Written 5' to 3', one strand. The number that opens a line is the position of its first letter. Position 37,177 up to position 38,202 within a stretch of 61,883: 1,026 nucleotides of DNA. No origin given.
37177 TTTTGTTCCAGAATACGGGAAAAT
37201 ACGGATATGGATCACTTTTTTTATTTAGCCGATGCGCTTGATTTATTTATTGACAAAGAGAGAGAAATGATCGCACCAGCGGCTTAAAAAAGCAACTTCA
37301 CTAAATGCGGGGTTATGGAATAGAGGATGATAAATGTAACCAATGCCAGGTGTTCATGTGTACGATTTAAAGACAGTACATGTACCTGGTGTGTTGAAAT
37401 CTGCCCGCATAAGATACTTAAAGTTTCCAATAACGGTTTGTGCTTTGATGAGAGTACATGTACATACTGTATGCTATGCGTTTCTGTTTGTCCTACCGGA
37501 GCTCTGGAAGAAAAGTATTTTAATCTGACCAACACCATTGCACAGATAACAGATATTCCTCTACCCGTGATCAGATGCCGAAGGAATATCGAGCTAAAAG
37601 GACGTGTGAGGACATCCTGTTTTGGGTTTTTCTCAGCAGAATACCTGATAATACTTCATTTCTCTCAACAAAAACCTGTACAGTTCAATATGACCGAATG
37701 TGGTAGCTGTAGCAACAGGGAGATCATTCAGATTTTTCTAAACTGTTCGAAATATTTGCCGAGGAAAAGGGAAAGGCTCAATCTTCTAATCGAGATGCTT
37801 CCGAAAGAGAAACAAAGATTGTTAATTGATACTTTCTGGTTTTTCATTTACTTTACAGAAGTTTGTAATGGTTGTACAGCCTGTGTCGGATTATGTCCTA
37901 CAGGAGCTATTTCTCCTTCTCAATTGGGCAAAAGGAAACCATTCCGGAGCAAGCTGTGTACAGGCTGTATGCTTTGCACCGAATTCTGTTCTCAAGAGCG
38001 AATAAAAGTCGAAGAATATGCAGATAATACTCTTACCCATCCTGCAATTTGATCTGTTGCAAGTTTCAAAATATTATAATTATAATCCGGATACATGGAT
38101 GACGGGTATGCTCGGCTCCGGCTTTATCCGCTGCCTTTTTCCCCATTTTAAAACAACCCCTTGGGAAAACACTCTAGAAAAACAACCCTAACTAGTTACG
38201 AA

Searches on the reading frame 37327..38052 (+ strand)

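Call 56: search_protein_families(library=pfam, proteins=[window:37327-38052:+], max_evalue=0.001)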
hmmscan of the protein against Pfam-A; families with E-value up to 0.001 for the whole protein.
window:37327-38052:+ (241 aa): 11 families
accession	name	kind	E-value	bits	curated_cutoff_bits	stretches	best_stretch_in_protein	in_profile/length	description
PF00037.32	Fer4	-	9.5e-18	63.7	21.1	2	40-61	3-24/24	4Fe-4S binding domain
PF12838.12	Fer4_7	-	1.6e-12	48.1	27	2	19-59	5-52/52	4Fe-4S dicluster domain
PF13484.11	Fer4_16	-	2.3e-11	44.7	30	1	45-67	2-26/66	4Fe-4S double cluster binding domain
PF13187.11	Fer4_9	-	1.3e-10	41.6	27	2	180-224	2-50/52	4Fe-4S dicluster domain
PF12837.12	Fer4_6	-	3.4e-10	39.8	25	1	40-60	4-24/24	4Fe-4S binding domain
PF13237.11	Fer4_10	-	6.5e-08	32.8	25.5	1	177-221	6-52/53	4Fe-4S dicluster domain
PF14697.11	Fer4_21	-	1.2e-07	32.2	35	0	18-59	10-56/59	4Fe-4S dicluster domain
PF12798.12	Fer4_3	-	3.3e-06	27.9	27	0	45-59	1-15/15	4Fe-4S binding domain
PF12797.12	Fer4_2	-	8.9e-06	25.8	24.5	0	172-192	2-22/22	4Fe-4S binding domain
PF25160.1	LdpA_Fe-S-bd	-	5.5e-05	23.3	27.6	0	22-62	9-45/49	LdpA Fe-S cluster-binding domain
PF12800.12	Fer4_4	-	0.00072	20.2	24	0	43-58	2-17/17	4Fe-4S binding domain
